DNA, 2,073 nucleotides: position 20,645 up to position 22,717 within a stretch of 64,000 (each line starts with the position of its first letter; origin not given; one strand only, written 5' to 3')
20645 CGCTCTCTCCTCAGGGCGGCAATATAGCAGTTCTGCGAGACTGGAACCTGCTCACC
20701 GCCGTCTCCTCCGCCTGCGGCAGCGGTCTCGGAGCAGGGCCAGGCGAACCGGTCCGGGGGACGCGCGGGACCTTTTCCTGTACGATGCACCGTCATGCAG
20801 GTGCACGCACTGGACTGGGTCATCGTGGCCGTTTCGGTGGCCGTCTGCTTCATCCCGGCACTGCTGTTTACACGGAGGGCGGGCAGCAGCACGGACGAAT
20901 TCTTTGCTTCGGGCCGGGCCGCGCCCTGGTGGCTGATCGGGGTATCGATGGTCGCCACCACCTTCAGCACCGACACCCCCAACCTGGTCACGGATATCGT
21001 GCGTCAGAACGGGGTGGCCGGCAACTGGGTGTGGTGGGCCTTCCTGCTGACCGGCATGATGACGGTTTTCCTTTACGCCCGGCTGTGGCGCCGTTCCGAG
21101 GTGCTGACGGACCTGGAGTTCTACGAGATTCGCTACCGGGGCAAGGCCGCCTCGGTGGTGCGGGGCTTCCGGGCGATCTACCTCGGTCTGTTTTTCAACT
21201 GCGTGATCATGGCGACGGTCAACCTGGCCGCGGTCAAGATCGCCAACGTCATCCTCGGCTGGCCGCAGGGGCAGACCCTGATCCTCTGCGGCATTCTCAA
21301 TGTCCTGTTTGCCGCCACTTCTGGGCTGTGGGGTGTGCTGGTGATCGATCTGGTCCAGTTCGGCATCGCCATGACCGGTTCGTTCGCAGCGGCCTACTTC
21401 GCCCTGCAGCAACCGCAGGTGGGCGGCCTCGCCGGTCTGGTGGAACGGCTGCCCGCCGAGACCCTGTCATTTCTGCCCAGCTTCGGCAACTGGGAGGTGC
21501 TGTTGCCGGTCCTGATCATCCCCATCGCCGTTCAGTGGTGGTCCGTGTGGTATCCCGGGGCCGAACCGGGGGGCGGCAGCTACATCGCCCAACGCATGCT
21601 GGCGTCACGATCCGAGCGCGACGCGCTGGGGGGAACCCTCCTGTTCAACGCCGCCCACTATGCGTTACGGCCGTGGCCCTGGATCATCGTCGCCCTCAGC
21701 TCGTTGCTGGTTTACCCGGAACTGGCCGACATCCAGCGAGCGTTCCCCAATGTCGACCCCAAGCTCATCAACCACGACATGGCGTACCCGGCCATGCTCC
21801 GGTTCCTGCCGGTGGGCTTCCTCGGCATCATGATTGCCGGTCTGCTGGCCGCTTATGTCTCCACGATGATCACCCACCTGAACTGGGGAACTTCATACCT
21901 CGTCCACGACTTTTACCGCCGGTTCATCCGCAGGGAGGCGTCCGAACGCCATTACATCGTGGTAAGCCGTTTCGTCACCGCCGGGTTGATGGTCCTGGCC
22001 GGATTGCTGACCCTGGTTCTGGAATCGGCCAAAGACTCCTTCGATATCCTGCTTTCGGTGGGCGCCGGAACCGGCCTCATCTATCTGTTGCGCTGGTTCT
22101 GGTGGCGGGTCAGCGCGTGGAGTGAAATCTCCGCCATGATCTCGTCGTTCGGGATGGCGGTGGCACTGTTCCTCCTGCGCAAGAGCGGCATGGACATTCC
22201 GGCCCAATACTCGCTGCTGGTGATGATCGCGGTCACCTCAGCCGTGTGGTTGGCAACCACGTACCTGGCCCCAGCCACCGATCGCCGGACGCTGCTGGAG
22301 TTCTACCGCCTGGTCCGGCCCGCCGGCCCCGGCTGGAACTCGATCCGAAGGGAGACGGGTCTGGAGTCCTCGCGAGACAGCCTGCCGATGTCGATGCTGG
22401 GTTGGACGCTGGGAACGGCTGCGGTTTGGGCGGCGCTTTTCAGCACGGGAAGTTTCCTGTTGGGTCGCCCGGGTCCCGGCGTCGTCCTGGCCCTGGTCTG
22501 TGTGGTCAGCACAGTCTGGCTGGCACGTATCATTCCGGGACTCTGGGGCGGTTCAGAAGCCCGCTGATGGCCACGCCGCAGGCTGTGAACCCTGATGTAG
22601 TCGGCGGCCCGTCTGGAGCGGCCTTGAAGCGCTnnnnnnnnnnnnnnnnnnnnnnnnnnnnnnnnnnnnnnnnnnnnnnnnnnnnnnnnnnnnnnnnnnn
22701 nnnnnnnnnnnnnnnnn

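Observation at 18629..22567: NahK-like anomeric HexNAc kinase + sugar-1-P nucleotidyltransferase operon with divergent SSS transporter: a two-step UDP-HexNAc salvage/recycling shunt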

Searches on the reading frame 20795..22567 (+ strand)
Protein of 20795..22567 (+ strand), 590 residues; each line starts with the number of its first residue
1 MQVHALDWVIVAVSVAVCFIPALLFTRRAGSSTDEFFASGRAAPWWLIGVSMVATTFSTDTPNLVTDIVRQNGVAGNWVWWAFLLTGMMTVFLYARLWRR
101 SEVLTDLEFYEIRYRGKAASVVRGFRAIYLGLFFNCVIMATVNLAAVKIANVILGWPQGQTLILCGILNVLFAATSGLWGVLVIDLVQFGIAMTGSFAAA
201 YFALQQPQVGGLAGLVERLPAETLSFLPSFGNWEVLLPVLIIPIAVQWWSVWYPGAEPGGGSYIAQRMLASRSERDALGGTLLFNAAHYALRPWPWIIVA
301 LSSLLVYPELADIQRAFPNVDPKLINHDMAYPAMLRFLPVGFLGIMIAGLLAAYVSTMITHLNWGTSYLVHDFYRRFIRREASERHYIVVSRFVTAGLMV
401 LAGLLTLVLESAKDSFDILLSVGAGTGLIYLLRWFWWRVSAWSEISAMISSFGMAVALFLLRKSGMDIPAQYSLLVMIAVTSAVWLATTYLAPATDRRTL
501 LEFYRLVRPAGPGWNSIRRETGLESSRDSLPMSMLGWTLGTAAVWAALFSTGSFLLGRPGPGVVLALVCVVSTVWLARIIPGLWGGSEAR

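Call 3: search_protein_families(library=pfam, proteins=[window:20795-22567:+], max_evalue=0.01)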
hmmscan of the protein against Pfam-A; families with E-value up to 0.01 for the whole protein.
window:20795-22567:+ (590 aa): 1 family
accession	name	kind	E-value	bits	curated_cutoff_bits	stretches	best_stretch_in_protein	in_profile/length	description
PF00474.23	SSF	-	1.1e-20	74.3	22.8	1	36-447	1-402/406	Sodium:solute symporter family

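Call 4: search_protein_families(library=ncbifam, proteins=[window:20795-22567:+], max_evalue=0.01)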
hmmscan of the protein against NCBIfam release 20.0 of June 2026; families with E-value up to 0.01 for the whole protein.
window:20795-22567:+ (590 aa): 5 families
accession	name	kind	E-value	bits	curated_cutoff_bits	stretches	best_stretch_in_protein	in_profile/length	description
TIGR00813.1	sss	superfamily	7.2e-28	97.8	184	1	36-442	1-402/411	sodium/solute symporter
NF007790.0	PRK10484.1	equivalog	3.6e-14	52.5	401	1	11-451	10-444/527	solute:sodium symporter family transporter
TIGR02121.1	Na_Pro_sym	equivalog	1.3e-07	30.7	515.5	1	26-458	21-436/488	sodium/proline symporter PutP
TIGR03648.1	Na_symport_lg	subfamily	4.2e-06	25.5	320.75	1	338-464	358-486/547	VC_2705 family sodium/solute symporter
TIGR02119.1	panF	equivalog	0.00013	21.1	328.05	1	322-462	298-441/471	sodium/pantothenate symporter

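Call 33: search_solved_structures(query=window:20795-22567:+, max_evalue=0.01)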
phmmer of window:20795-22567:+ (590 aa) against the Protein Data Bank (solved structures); distinct sequences matched with E-value up to 0.01: 10.
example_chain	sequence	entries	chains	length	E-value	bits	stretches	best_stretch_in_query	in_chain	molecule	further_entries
2xq2_A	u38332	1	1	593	1.2e-24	89.9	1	6-483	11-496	SODIUM/GLUCOSE COTRANSPORTER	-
3dh4_A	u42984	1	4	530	4.3e-21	78.2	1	38-483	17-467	Sodium/glucose cotransporter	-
2xq2_B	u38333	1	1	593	8.6e-20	73.9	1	42-483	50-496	SODIUM/GLUCOSE COTRANSPORTER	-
7sl8_A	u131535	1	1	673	3.7e-16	61.9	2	263-450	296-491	Sodium/glucose cotransporter 1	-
7sla_A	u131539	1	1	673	3.7e-16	61.9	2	263-450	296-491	Sodium/glucose cotransporter 1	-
7wmv_A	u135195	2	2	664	1.5e-13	53.2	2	263-443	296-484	Sodium/glucose cotransporter 1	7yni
5nv9_A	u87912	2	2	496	1.2e-11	46.9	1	9-493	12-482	Putative sodium:solute symporter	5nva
8hb0_A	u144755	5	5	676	9.1e-11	44.1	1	26-442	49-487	Sodium/glucose cotransporter 2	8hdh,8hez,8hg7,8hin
7vsi_A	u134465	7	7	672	9.2e-11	44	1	26-442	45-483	Sodium/glucose cotransporter 2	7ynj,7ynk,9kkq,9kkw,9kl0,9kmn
9rws_A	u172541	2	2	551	7.7e-05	24.5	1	9-460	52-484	Solute carrier family 5 (High affinity choline transporter), member 7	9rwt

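Call 60: find_homologous_proteins(query=window:20795-22567:+, max_evalue=1e-20)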
Query window:20795-22567:+ (590 aa): 8000 proteins with E <= 1e-20 among 8000 candidates; the best 120 are listed.
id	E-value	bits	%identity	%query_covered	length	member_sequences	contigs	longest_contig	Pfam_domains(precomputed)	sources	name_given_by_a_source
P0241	0.0e+0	1307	100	100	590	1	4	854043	PF00474.24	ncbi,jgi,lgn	jgi:Na+/proline symporter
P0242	0.0e+0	1258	96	100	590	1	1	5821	PF00474.24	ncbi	ncbi:MAG: Na+:solute symporter [Acidobacteriota bacterium]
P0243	0.0e+0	1245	95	100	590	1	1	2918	PF00474.24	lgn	-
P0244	0.0e+0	1217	92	100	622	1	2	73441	PF00474.24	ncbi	-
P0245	0.0e+0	1147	85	100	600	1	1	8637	PF00474.24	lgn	-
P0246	0.0e+0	1063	78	100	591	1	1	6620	PF00474.24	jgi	-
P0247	0.0e+0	1059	77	100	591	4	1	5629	PF00474.24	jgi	jgi:Na+/proline symporter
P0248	0.0e+0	1046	77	99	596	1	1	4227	PF00474.24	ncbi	-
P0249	0.0e+0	1033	76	99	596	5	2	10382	PF00474.24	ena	-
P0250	8.8e-285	964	71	100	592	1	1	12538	PF00474.24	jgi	jgi:SSS family solute:Na+ symporter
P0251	4.6e-284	962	71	100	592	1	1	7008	PF00474.24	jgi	jgi:SSS family solute:Na+ symporter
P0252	1.3e-283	960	71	99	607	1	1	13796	PF00474.24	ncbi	-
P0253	1.1e-282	957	71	100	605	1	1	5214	PF00474.24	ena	-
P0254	1.1e-282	957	71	100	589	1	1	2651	PF00474.24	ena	-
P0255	1.8e-282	956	70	100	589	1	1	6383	PF00474.24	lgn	-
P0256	2.8e-282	956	71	100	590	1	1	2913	PF00474.24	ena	-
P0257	4.1e-282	955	71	100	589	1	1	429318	PF00474.24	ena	-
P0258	5.0e-282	955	72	100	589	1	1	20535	PF00474.24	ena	-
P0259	6.1e-282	955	70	100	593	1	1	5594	PF00474.24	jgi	jgi:Na+/proline symporter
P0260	6.1e-282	955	71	100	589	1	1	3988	PF00474.24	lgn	-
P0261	6.6e-282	954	70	100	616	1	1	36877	PF00474.24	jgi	jgi:Na+/proline symporter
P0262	6.8e-282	954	71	99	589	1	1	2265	PF00474.24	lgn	-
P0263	8.9e-282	954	70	100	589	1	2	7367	PF00474.24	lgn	-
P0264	8.9e-282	954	71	100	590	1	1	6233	PF00474.24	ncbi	ncbi:MAG TPA: sodium:solute symporter family protein [Gemmatimonadaceae bacterium]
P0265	9.9e-282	954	71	100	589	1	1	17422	PF00474.24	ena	-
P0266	1.0e-281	954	70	100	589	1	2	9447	PF00474.24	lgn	-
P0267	1.2e-281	954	70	100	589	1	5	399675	PF00474.24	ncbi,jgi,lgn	-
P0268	1.2e-281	954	71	100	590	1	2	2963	PF00474.24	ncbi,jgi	jgi:Na+/proline symporter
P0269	1.3e-281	954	71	100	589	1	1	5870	PF00474.24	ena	-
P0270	1.3e-281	954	71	99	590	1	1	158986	PF00474.24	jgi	jgi:solute:Na+ symporter, SSS family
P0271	1.5e-281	953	70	100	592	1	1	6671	PF00474.24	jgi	jgi:SSS family solute:Na+ symporter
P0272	2.1e-281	953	72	99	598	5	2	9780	PF00474.24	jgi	jgi:Na+/proline symporter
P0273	2.2e-281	953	70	100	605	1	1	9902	PF00474.24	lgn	-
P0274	3.0e-281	952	71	99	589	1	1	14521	PF00474.24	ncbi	ncbi:MAG TPA: sodium:solute symporter family protein [Blastocatellia bacterium]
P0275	3.3e-281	952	70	100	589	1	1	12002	PF00474.24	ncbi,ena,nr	ncbi:MAG TPA: sodium:solute symporter family protein [Blastocatellia bacterium]|nr:sodium:solute sym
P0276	3.5e-281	952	71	100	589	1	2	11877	PF00474.24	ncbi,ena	-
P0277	4.1e-281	952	70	100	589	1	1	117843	PF00474.24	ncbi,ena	-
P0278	4.1e-281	952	70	100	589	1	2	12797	PF00474.24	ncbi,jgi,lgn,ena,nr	ncbi:MAG TPA: sodium:solute symporter family protein [Blastocatellia bacterium]|nr:sodium:solute sym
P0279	4.7e-281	952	71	100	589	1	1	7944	PF00474.24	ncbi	-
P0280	5.7e-281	951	70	100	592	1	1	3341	PF00474.24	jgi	jgi:solute:Na+ symporter, SSS family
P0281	6.0e-281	951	71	100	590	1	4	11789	PF00474.24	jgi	jgi:Na+/proline symporter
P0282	7.2e-281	951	70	100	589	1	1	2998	PF00474.24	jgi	-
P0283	9.5e-281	951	70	100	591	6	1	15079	PF00474.24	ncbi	-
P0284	1.2e-280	950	71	100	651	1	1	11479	PF00474.24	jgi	jgi:Na+/proline symporter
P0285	1.3e-280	950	70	100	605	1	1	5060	PF00474.24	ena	-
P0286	1.4e-280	950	71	99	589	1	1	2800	PF00474.24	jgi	jgi:SSS family solute:Na+ symporter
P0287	1.5e-280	950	70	100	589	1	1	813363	PF00474.24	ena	-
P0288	1.7e-280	950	70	100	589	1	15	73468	PF00474.24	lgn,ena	-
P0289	2.1e-280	949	71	99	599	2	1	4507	PF00474.24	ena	-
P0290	2.2e-280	949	70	100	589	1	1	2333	PF00474.24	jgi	jgi:solute:Na+ symporter, SSS family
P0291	3.3e-280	949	70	100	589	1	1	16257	PF00474.24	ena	-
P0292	4.1e-280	949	70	100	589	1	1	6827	PF00474.24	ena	-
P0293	4.5e-280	948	71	99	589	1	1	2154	PF00474.24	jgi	jgi:Na+/proline symporter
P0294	6.2e-280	948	70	100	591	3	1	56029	PF00474.24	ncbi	-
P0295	7.3e-280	948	71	99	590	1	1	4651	PF00474.24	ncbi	-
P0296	7.5e-280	948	70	100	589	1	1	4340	PF00474.24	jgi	jgi:solute:Na+ symporter, SSS family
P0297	9.1e-280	947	71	100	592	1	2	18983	PF00474.24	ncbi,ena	-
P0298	9.8e-280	947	70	100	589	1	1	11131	PF00474.24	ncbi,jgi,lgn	-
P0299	1.2e-279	947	71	99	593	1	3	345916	PF00474.24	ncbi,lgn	-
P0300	1.3e-279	947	70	100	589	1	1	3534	PF00474.24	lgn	-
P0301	1.4e-279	947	69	100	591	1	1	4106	PF00474.24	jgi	jgi:Na+/proline symporter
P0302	1.7e-279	946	71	100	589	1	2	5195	PF00474.24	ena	-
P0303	2.2e-279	946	70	99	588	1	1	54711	PF00474.24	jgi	jgi:solute:Na+ symporter, SSS family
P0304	2.7e-279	946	69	100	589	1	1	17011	PF00474.24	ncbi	ncbi:MAG: sodium:solute symporter family protein [Gemmatimonadota bacterium]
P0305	2.7e-279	946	71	99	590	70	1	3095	PF00474.24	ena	-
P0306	2.8e-279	946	71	99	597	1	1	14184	PF00474.24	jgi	jgi:SSS family solute:Na+ symporter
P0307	3.0e-279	946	70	99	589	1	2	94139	PF00474.24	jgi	jgi:Na+/proline symporter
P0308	3.1e-279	946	70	100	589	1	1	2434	PF00474.24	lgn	-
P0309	3.3e-279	946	71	100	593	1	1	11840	PF00474.24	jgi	jgi:SSS family solute:Na+ symporter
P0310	4.5e-279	945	70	99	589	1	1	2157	PF00474.24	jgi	jgi:solute:Na+ symporter, SSS family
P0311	4.9e-279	945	69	100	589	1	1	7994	PF00474.24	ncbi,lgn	-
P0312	4.9e-279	945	70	100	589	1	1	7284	PF00474.24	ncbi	ncbi:MAG: sodium:solute symporter family protein [Gemmatimonadaceae bacterium]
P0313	5.4e-279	945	68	100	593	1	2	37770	PF00474.24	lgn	-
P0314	7.2e-279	944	70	100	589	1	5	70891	PF00474.24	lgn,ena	-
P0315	7.4e-279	944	72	99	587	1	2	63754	PF00474.24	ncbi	-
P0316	8.2e-279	944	71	99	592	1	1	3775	PF00474.24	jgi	-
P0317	9.3e-279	944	70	100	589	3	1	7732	PF00474.24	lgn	-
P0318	1.2e-278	944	70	100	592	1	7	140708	PF00474.24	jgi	jgi:SSS family solute:Na+ symporter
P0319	1.4e-278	943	70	100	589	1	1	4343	PF00474.24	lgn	-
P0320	1.4e-278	943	69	100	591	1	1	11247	PF00474.24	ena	-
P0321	1.6e-278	943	69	100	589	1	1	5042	PF00474.24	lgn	-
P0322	1.8e-278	943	71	100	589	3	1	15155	PF00474.24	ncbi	-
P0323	1.9e-278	943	71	99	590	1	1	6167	PF00474.24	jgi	jgi:solute:Na+ symporter, SSS family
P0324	2.1e-278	943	71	100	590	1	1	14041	PF00474.24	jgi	jgi:Na+/proline symporter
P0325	2.1e-278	943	70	100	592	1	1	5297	PF00474.24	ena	-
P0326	2.2e-278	943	70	100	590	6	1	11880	PF00474.24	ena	-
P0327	2.5e-278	943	68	100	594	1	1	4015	PF00474.24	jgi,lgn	jgi:Na+/proline symporter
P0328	2.7e-278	943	72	99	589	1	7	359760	PF00474.24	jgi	jgi:Na+/proline symporter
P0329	2.7e-278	943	71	99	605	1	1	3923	PF00474.24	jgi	jgi:solute:Na+ symporter, SSS family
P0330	2.8e-278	942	71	99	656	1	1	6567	PF00474.24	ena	-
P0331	2.9e-278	942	71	100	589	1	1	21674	PF00474.24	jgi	jgi:SSS family solute:Na+ symporter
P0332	3.1e-278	942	72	99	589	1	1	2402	PF00474.24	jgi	jgi:SSS family solute:Na+ symporter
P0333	3.3e-278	942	71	100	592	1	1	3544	PF00474.24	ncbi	-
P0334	3.3e-278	942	69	100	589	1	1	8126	PF00474.24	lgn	-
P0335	3.4e-278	942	71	99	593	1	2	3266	PF00474.24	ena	-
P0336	4.0e-278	942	71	100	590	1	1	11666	PF00474.24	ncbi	-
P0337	5.6e-278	941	69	100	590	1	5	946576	PF00474.24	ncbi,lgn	-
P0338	6.1e-278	941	69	100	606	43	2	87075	PF00474.24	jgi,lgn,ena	-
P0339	6.1e-278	941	70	99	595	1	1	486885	PF00474.24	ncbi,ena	-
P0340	6.3e-278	941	68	100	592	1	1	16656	PF00474.24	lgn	-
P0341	6.5e-278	941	70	98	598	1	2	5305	PF00474.24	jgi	jgi:Na+/proline symporter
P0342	6.6e-278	941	71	100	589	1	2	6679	PF00474.24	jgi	jgi:SSS family solute:Na+ symporter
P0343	8.8e-278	941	70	99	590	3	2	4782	PF00474.24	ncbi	-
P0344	9.1e-278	941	71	100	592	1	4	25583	PF00474.24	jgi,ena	-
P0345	9.5e-278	941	69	100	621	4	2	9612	PF00474.24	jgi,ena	-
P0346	9.7e-278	941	70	100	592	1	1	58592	PF00474.24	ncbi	-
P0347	1.0e-277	941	71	99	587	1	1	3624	PF00474.24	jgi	-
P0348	1.1e-277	941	71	100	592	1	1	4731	PF00474.24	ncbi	-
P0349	1.1e-277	941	70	100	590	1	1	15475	PF00474.24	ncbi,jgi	jgi:Na+/proline symporter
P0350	1.1e-277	940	70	100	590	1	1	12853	PF00474.24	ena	-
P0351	1.1e-277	940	70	100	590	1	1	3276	PF00474.24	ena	-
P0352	2.1e-277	940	68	100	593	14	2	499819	PF00474.24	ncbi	ncbi:MAG: sodium:solute symporter family protein [Candidatus Saccharicenans sp.]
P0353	2.1e-277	940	71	100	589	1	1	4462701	PF00474.24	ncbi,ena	-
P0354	2.2e-277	940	70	100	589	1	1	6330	PF00474.24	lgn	-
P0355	2.2e-277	940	70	99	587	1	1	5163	PF00474.24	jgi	jgi:solute:Na+ symporter, SSS family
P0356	2.6e-277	939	70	99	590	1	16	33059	PF00474.24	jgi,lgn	jgi:Na+/proline symporter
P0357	2.8e-277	939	71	99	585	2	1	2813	PF00474.24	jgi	jgi:SSS family solute:Na+ symporter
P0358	3.0e-277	939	71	100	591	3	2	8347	PF00474.24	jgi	jgi:solute:Na+ symporter, SSS family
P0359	3.6e-277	939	69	99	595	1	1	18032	PF00474.24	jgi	jgi:solute:Na+ symporter, SSS family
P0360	3.8e-277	939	70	99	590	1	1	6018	PF00474.24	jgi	jgi:Na+/proline symporter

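Call 61: find_encoding_contigs(protein=P0353, flank=6000, max_places=1)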
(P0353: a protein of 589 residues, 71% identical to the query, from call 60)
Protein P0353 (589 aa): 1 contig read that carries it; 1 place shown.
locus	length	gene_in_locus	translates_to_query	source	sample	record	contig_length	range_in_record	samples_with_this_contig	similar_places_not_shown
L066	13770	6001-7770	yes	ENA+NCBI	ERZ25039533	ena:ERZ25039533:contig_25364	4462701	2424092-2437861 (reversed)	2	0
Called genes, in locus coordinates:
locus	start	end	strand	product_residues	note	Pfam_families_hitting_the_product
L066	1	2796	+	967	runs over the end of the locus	PF04879:Molybdop_Fe4S4, PF00384:Molybdopterin, PF01568:Molydop_binding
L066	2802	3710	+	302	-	PF02613:Nitrate_red_del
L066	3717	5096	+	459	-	PF00753:Lactamase_B, PF00581:Rhodanese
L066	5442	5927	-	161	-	PF13474:SnoaL_3, PF14534:DUF4440 (weak)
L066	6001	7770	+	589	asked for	PF00474:SSF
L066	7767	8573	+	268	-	PF00483:NTP_transferase, PF12804:NTP_transf_3 (weak)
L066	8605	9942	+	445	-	PF10509:GalKase_gal_bdg, PF00288:GHMP_kinases_N, PF08544:GHMP_kinases_C (weak)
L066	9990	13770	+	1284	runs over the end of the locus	PF00989:PAS, PF08448:PAS_4, PF13426:PAS_9, PF01590:GAF, PF13185:GAF_2, PF00989:PAS, PF08447:PAS_3, PF00989:PAS, +10 more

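Call 62: find_encoding_contigs(protein=P0352, flank=6000, max_places=1)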
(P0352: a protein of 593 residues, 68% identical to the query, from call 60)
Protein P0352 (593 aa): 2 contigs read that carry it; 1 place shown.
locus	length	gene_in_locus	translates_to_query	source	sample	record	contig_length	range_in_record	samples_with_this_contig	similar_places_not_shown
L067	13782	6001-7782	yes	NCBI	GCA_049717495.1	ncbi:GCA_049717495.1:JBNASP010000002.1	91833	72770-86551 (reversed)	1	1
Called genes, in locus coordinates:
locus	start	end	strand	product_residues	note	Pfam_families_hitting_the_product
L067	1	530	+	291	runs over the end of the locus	PF02588:YitT_membrane, PF10035:DUF2179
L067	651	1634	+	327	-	PF00316:FBPase, PF18913:FBPase_C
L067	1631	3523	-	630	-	-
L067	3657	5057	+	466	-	-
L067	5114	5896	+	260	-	PF01182:Glucosamine_iso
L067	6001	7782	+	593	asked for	PF00474:SSF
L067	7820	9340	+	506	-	PF00370:FGGY_N, PF02782:FGGY_C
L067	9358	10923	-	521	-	PF03951:Gln-synt_N, PF00120:Gln-synt_C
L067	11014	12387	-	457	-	PF07075:NamZ_N, PF20732:NamZ_C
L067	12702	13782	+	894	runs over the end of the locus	PF01841:Transglut_core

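Call 63: find_encoding_contigs(protein=P0287, flank=6000, max_places=1)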
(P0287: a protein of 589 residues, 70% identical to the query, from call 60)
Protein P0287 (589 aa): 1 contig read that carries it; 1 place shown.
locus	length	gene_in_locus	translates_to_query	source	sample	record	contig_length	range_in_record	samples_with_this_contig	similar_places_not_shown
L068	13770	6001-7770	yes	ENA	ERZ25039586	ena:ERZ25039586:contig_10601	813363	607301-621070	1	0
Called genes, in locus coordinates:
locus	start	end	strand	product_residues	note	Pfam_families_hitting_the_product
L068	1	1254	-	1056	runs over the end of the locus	PF02494:HYR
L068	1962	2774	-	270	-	PF00528:BPD_transp_1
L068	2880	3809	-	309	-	PF19300:BPD_transp_1_N, PF00528:BPD_transp_1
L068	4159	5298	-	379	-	PF01408:GFO_IDH_MocA, PF21252:Glyco_hydro_109_C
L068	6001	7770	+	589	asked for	PF00474:SSF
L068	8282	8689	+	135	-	-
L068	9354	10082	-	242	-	PF02687:FtsX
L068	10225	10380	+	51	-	-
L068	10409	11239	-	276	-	PF02687:FtsX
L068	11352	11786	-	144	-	PF12704:MacB_PCD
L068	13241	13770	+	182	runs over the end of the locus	PF03144:GTP_EFTU_D2, PF03143:GTP_EFTU_D3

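Call 65: search_solved_structures(query=L066:8605-9942:+, max_evalue=0.001)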
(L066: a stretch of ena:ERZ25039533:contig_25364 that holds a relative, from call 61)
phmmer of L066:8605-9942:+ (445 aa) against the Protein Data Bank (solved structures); distinct sequences matched with E-value up to 0.001: 16.
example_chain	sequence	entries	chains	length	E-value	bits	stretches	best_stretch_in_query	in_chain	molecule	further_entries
6tep_A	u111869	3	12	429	1.1e-13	54.1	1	37-223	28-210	Galactokinase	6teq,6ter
2a2c_A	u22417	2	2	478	1e-11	47.6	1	46-261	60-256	N-acetylgalactosamine kinase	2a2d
1s4e_A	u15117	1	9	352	2e-11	46.7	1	47-179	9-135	Galactokinase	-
1pie_A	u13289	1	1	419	5.8e-11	45.1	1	25-162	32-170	Galactokinase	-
6q8z_A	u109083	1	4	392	1.7e-08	37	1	44-164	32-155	Galactokinase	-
1wuu_A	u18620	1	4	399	1.7e-08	37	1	44-164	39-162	Galactokinase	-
7rcl_A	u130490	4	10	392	2.6e-08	36.4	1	44-164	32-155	Galactokinase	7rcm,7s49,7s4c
6q90_A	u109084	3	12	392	2.6e-08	36.4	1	44-164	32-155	Galactokinase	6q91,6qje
6q3x_A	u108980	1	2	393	2.6e-08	36.4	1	44-164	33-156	Galactokinase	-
6gr2_A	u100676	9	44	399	2.8e-08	36.3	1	44-164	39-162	Galactokinase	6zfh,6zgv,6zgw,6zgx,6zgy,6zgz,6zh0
6q3w_A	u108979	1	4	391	2.9e-08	36.2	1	44-164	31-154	Galactokinase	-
2cz9_A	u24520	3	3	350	2.9e-07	33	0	46-162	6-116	Probable galactokinase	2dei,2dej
9ulx_A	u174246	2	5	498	1.8e-06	30.3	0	100-171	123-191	AbGHMP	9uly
4hac_A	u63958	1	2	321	2.4e-05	26.6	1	32-182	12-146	Mevalonate kinase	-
6mde_A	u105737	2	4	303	0.00031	22.9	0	45-182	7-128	Mevalonate kinase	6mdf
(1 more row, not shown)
